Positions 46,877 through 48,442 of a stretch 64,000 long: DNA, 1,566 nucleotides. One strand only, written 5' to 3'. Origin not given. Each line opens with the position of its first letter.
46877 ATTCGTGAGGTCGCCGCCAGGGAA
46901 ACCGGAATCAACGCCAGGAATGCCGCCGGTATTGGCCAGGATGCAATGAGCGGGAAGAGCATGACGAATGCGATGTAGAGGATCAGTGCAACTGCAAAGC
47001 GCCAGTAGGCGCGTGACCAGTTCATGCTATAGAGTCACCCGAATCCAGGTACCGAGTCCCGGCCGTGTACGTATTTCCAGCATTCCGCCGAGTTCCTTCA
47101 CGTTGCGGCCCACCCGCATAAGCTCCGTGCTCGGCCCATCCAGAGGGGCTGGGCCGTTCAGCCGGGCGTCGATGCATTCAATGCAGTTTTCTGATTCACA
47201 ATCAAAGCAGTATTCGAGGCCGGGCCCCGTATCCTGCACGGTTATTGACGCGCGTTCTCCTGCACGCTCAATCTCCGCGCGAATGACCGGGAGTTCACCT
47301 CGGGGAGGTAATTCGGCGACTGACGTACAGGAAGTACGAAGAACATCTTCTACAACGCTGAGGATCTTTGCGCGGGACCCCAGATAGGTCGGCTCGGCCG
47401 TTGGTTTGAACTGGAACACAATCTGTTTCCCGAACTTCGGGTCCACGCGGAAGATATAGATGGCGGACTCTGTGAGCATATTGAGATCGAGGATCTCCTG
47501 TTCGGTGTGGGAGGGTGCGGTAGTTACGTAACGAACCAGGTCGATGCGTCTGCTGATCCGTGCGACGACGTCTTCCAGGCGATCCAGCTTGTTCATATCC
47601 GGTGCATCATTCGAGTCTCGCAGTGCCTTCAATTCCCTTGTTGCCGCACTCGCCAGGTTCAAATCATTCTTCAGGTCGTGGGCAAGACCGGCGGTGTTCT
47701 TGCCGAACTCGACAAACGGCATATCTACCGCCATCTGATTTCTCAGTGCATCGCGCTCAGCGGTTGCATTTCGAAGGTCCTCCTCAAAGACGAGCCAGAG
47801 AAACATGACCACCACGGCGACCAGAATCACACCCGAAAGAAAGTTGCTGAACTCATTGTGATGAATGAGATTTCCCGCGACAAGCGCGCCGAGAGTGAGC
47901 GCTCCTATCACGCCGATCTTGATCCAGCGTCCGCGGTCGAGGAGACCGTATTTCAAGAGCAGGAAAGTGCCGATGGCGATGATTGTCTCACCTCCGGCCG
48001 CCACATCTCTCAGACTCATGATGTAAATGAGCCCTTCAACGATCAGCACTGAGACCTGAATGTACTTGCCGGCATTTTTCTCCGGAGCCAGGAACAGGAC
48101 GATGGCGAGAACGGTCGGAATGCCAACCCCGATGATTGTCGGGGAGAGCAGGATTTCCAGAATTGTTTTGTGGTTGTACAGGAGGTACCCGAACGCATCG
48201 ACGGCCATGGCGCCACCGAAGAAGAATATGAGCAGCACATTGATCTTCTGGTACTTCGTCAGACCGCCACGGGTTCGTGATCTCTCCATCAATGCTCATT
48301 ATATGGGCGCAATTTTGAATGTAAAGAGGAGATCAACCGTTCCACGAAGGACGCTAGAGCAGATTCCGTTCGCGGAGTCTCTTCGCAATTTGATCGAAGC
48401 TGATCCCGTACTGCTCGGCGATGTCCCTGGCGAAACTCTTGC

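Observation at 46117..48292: Adjacent membrane histidine-kinase paralogues with reciprocal defects (H-box only vs ATPase-motifs only)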

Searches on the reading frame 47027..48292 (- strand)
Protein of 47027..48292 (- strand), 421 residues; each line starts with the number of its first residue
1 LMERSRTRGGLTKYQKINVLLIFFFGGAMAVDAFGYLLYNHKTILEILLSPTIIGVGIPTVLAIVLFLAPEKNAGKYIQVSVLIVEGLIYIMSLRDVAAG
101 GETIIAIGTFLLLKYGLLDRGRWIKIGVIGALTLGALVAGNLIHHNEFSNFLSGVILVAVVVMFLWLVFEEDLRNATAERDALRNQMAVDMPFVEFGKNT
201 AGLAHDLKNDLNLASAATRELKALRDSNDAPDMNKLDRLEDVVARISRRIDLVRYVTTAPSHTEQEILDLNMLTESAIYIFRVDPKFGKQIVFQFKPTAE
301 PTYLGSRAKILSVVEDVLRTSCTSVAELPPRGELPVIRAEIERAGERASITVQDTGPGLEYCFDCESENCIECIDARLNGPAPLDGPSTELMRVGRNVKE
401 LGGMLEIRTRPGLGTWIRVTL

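Call 3: search_protein_families(library=pfam, proteins=[window:47027-48292:-], max_evalue=1)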
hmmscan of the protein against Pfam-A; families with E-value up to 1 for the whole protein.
window:47027-48292:- (421 aa): 3 families
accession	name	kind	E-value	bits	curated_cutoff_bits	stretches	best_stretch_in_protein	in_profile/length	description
PF00512.31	HisKA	-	0.021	15.3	26.9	1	200-251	6-55/66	His Kinase A (phospho-acceptor) domain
PF02518.31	HATPase_c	-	0.033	15.1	26.4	1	336-421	26-107/111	Histidine kinase-, DNA gyrase B-, and HSP90-like ATPase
PF06912.16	DUF1275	-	0.18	12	25.4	1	17-162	50-192/193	Protein of unknown function (DUF1275)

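Call 4: search_protein_families(library=ncbifam, proteins=[window:47027-48292:-], max_evalue=1)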
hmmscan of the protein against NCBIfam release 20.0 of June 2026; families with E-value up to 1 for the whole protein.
window:47027-48292:- (421 aa): 6 families
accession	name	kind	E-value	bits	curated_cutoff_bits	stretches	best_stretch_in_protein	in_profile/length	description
TIGR02916.1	PEP_his_kin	equivalog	0.00021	20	300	1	184-421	463-678/679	XrtA/PEP-CTERM system histidine kinase PrsK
NF008468.0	PRK11360.1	equivalog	0.00053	18.5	646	1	178-360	378-553/616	two-component system sensor histidine kinase AtoS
NF007688.0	PRK10364.1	equivalog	0.00081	18.2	479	1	154-359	204-395/460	two-component system sensor histidine kinase ZraS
NF047794.1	HisKinPtgB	equivalog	0.0023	16.3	1000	1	197-359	443-599/656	two-component system sensor histidine kinase PgtB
NF007907.0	PRK10618.1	equivalog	0.0068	14.4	634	1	203-419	458-669/893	phosphotransferase RcsD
NF007835.0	PRK10547.1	equivalog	0.14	10.7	793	1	394-421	494-521/670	chemotaxis protein CheA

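Call 5: find_homologous_proteins(query=window:47027-48292:-, max_evalue=0.001)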
Query window:47027-48292:- (421 aa): 3 proteins with E <= 0.001 among 8000 candidates.
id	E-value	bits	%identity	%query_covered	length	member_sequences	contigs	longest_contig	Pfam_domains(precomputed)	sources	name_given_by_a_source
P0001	1.2e-272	922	99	100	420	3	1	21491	-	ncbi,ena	-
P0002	7.1e-156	537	57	99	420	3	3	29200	PF02518.32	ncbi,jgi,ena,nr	ncbi:MAG TPA: ATP-binding protein [Spirochaetia bacterium]|nr:ATP-binding protein [Spirochaetia bact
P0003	2.1e-93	331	40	100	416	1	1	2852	-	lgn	-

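Call 7: find_encoding_contigs(protein=P0002, flank=8000, max_places=4)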
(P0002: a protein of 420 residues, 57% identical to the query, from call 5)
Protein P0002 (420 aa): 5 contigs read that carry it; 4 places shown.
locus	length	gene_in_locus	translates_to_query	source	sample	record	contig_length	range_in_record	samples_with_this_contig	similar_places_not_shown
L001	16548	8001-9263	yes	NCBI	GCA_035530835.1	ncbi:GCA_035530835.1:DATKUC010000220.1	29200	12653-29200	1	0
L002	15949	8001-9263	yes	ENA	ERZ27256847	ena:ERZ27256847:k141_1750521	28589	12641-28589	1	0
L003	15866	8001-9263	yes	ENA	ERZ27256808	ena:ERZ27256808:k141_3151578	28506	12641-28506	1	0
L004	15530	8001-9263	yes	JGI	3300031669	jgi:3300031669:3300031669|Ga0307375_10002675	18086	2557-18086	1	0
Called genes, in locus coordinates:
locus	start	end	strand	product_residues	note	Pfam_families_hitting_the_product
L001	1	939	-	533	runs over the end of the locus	PF00072:Response_reg, PF17853:GGDEF_2, PF12833:HTH_18, PF00165:HTH_AraC (weak)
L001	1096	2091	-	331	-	PF13377:Peripla_BP_3 (faint), PF00532:Peripla_BP_1, PF13407:Peripla_BP_4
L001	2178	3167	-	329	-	PF02653:BPD_transp_2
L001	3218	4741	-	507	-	PF00005:ABC_tran, PF13304:AAA_21 (faint), PF00005:ABC_tran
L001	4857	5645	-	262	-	PF00106:adh_short, PF08659:KR, PF13561:adh_short_C2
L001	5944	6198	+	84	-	-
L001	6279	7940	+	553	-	PF00488:MutS_V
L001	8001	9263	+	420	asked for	PF02518:HATPase_c (weak)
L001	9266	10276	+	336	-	PF13581:HATPase_c_2 (weak), PF02518:HATPase_c (weak)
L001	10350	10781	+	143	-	PF02681:DUF212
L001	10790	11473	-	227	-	PF27391:TP_0983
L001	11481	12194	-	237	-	PF08551:DUF1751, PF01694:Rhomboid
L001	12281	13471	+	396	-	PF00278:Orn_DAP_Arg_deC, PF02784:Orn_Arg_deC_N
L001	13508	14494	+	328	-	PF05448:AXE1, PF02129:Peptidase_S15 (weak), PF00561:Abhydrolase_1, PF12146:Hydrolase_4 (faint), PF12697:Abhydrolase_6 (weak), PF00326:Peptidase_S9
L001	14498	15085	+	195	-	PF01728:FtsJ, PF13847:Methyltransf_31 (faint), PF13649:Methyltransf_25 (weak)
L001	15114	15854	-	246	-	-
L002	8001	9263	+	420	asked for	PF02518:HATPase_c (weak)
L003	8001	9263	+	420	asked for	PF02518:HATPase_c (weak)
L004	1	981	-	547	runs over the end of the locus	PF00072:Response_reg, PF17853:GGDEF_2, PF12833:HTH_18, PF00165:HTH_AraC (weak)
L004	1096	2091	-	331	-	PF13377:Peripla_BP_3 (faint), PF00532:Peripla_BP_1, PF13407:Peripla_BP_4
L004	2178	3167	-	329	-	PF02653:BPD_transp_2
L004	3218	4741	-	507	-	PF00005:ABC_tran, PF13304:AAA_21 (faint), PF00005:ABC_tran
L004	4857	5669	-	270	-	PF00106:adh_short, PF08659:KR, PF13561:adh_short_C2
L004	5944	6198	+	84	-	-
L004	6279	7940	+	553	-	PF00488:MutS_V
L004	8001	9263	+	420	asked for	PF02518:HATPase_c (weak)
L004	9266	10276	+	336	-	PF13581:HATPase_c_2 (weak), PF02518:HATPase_c (weak)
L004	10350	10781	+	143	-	PF02681:DUF212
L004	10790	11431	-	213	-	PF27391:TP_0983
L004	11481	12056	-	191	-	PF08551:DUF1751, PF01694:Rhomboid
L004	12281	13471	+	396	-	PF00278:Orn_DAP_Arg_deC, PF02784:Orn_Arg_deC_N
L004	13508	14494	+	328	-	PF05448:AXE1, PF02129:Peptidase_S15 (weak), PF00561:Abhydrolase_1, PF12146:Hydrolase_4 (faint), PF12697:Abhydrolase_6 (weak), PF00326:Peptidase_S9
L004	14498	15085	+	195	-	PF01728:FtsJ, PF13847:Methyltransf_31 (faint), PF13649:Methyltransf_25 (weak)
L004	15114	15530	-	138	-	?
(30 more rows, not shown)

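Call 8: find_encoding_contigs(protein=P0003, flank=8000, max_places=4)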
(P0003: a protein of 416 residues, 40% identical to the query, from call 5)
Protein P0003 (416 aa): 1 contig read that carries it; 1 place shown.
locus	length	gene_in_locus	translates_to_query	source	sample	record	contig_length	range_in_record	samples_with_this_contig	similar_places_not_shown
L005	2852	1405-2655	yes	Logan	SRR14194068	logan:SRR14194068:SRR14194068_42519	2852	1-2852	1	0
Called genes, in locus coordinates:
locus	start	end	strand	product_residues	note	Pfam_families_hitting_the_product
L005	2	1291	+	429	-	?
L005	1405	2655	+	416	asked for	-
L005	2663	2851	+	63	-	?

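Call 9: find_encoding_contigs(protein=P0001, flank=8000, max_places=4)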
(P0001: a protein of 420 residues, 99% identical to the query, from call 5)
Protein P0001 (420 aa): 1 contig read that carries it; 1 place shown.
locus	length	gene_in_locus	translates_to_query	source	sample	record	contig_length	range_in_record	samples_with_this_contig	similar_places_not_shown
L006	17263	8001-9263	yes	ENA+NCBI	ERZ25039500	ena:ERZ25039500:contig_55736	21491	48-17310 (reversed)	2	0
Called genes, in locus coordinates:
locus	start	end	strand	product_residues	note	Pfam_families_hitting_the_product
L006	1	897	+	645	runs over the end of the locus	PF00128:Alpha-amylase, PF16657:Malt_amylase_C (weak), PF22582:Amylosucrase_C-like (weak)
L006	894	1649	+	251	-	PF00849:PseudoU_synth_2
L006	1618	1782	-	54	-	-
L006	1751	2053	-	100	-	-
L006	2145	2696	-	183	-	PF04542:Sigma70_r2, PF08281:Sigma70_r4_2 (weak), PF04545:Sigma70_r4 (weak)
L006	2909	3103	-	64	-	-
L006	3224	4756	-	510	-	PF00535:Glycos_transf_2, PF00359:PTS_EIIA_2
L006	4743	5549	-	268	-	PF00106:adh_short, PF08659:KR, PF13561:adh_short_C2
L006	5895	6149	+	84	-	-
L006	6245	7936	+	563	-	PF00488:MutS_V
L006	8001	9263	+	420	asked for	-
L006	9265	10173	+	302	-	-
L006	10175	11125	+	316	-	PF12974:Phosphonate-bd, PF09084:NMT1 (weak)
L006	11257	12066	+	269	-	PF00005:ABC_tran, PF13304:AAA_21 (faint)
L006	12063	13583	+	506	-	PF00528:BPD_transp_1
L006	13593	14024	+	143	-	PF02681:DUF212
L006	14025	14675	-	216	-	PF27391:TP_0983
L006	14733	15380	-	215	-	PF08551:DUF1751, PF01694:Rhomboid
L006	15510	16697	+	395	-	PF00278:Orn_DAP_Arg_deC, PF02784:Orn_Arg_deC_N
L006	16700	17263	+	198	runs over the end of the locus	PF05448:AXE1, PF00561:Abhydrolase_1 (faint)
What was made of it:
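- On Anti-sigma-factor serine kinase (HATPase_c_2; protein B): There is no adjacent STAS or sigma gene (call 9).
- Checked: Neighbours: no response regulator lies within about 8 kb (call 9).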

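Call 14: find_related_loci(query=A1, collection=genome_contigs, flank=6000)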
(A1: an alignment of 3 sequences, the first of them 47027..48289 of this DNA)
Query A1 (420 aa) in genome_contigs; peptide patterns used: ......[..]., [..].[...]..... (x = any residue, [..] = any of these).
103 stretches matched a pattern; 1 encode a relative of the query (tblastn E <= 1e-3); 1 distinct loci.
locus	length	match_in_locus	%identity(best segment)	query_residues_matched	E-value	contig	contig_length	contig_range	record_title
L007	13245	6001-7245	57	6-420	1e-152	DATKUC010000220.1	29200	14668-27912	MAG TPA_asm: Spirochaetia bacterium isolate SMAG_U14097 k141_391211, whole genome shotgun sequence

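Call 16: find_related_loci(query=A1, collection=metagenome_contigs, flank=6000)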
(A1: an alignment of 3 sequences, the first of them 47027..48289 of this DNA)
Query A1 (420 aa) in metagenome_contigs; peptide patterns used: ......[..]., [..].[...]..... (x = any residue, [..] = any of these).
210 stretches matched a pattern; 2 encode a relative of the query (tblastn E <= 1e-3); 2 distinct loci.
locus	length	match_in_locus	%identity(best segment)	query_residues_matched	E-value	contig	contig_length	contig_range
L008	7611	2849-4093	57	6-420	9e-153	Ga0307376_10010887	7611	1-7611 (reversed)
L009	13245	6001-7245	57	6-420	2e-152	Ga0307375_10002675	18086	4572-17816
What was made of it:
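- Tried and rejected: Scans of genome and metagenome contigs returned only the L001 lineage (calls 14, 16).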

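Call 19: search_solved_structures(query=A1, max_evalue=1, show_alignments=3)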
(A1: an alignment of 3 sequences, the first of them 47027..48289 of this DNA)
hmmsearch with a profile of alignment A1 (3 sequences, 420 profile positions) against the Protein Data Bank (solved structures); distinct sequences matched with E-value up to 1: 9.
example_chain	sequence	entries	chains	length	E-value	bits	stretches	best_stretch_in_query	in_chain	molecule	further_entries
8c5v_A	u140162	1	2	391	0.013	17.4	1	388-419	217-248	Chemotaxis protein CheA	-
9jfj_A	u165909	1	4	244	0.023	16.6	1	179-360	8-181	Sensor histidine kinase ZraS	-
6s1k_A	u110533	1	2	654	0.033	16.1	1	389-419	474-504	Chemotaxis protein CheA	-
7n0e_B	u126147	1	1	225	0.2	13.5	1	262-355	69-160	Histidine kinase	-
6dk7_A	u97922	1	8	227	0.21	13.5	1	262-355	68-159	RetS (Regulator of Exopolysaccharide and Type III Secretion)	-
6dk8_A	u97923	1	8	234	0.22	13.3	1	262-355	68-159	RetS (Regulator of Exopolysaccharide and Type III Secretion)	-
2q2e_B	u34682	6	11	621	0.29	12.9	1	311-358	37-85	Type 2 DNA topoisomerase 6 subunit B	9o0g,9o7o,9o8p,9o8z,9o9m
3shp_A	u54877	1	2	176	0.6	11.9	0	215-259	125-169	Putative acetyltransferase Sthe_0691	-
4zry_A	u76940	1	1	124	0.99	11.2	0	168-280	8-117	Keratin, type I cytoskeletal 10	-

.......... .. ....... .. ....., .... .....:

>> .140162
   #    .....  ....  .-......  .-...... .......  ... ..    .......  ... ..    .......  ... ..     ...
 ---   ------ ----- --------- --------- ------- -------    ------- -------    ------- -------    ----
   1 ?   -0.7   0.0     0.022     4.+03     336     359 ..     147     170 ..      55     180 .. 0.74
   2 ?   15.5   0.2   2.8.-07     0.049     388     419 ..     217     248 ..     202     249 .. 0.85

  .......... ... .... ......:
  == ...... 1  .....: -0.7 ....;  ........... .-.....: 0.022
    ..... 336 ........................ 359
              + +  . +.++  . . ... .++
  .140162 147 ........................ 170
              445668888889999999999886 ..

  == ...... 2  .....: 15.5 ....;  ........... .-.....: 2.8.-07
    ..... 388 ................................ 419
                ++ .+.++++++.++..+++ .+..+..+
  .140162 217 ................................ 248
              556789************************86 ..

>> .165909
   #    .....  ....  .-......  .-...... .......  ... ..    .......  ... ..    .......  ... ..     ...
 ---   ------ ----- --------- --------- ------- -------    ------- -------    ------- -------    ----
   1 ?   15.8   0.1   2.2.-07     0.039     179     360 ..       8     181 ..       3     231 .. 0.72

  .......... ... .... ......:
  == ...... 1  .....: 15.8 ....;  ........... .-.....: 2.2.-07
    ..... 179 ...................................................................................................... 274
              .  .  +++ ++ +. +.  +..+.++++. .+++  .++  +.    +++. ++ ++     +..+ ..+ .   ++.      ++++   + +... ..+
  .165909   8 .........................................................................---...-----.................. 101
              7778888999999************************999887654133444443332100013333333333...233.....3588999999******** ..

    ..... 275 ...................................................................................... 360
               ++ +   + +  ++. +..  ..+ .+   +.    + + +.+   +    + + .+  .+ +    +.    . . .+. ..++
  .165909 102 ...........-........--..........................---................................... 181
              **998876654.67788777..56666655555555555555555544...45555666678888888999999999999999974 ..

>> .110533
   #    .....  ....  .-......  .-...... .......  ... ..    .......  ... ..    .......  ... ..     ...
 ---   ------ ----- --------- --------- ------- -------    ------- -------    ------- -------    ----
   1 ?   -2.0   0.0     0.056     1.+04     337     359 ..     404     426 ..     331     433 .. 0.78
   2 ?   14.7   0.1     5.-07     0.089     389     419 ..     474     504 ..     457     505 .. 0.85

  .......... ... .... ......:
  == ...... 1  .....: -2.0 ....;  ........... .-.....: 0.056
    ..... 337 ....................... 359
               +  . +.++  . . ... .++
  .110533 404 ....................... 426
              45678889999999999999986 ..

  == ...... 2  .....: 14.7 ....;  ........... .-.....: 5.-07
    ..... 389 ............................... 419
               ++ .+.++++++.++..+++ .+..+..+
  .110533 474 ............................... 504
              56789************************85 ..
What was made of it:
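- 47660..47707 (-): A's H-box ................. His204 is encoded at 47678-47680 (CAC). It aligns with the ZraS H-box (call 19).
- On Canonical HisKA-type sensor histidine kinase (protein A): His204 aligns with the ZraS His (call 19).
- Closest known: RetS-GacS. Same: RetS also appears among the weak PDB matches of A (call 19).
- Checked: The H-box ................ (aa 195-210, His204, codon CAC at 47678-47680) aligns with the ZraS H-box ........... (call 19).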

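Call 25: search_protein_families(library=pfam, proteins=[P0002, P0003], max_evalue=10)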
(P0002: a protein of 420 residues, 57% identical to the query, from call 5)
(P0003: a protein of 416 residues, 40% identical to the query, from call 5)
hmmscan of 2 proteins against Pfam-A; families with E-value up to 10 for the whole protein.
P0002 (420 aa): 4 families
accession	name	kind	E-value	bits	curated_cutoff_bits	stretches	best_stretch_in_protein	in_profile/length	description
PF02518.31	HATPase_c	-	5.2e-07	30.5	26.4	1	307-419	4-106/111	Histidine kinase-, DNA gyrase B-, and HSP90-like ATPase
PF09843.14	DUF2070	-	0.046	12.5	30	1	10-179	8-186/561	Predicted membrane protein (DUF2070)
PF06961.18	DUF1294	-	0.25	12.1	25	1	18-40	26-48/55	Protein of unknown function (DUF1294)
PF13063.11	DUF3925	-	1.1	9.9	25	1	18-55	18-55/65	Protein of unknown function (DUF3925)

P0003 (416 aa): 2 families
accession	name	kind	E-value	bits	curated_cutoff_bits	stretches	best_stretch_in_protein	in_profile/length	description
PF02518.31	HATPase_c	-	0.00073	20.4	26.4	1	308-416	5-107/111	Histidine kinase-, DNA gyrase B-, and HSP90-like ATPase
PF23809.1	Phage_holin_9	-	0.12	12.7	27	1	93-172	18-95/130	Bacteriophage holin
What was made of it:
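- On Canonical HisKA-type sensor histidine kinase (protein A): The orthologue P0002 passes HATPase_c with 30.5 bits (call 25).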
